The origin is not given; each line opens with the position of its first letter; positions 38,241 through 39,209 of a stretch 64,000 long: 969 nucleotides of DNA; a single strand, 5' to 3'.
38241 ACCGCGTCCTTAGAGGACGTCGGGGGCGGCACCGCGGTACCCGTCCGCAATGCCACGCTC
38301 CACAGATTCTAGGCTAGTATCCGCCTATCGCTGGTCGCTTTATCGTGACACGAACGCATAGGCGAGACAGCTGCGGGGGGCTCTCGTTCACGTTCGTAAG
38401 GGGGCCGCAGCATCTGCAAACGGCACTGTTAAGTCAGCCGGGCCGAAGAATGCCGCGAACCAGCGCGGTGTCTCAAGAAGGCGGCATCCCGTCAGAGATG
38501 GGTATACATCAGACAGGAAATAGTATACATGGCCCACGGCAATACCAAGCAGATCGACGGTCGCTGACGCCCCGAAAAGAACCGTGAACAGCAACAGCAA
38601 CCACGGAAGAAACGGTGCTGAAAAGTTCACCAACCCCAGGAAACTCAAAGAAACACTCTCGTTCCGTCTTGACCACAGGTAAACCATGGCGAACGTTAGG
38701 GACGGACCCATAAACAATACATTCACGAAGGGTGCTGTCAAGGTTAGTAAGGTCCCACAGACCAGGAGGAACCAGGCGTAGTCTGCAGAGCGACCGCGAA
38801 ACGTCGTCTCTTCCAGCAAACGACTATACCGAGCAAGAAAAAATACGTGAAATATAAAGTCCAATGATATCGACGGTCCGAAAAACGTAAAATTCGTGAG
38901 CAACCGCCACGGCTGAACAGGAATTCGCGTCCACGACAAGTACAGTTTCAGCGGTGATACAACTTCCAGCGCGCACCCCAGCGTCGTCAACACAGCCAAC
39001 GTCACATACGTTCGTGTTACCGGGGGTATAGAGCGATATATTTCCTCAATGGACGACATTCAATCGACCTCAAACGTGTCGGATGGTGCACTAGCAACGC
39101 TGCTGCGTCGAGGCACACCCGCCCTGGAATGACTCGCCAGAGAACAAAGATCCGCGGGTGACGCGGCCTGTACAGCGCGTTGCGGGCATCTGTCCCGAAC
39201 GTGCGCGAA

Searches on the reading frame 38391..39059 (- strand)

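Call 28: search_protein_families(library=pfam, proteins=[window:38391-39059:-], max_evalue=0.01)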
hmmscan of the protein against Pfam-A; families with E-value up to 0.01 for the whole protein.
window:38391-39059:- (223 aa): 1 family
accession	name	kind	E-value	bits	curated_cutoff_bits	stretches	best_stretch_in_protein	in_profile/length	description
PF04511.20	DER1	-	3.7e-56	190.6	26.6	1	11-198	1-190/191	Der1-like family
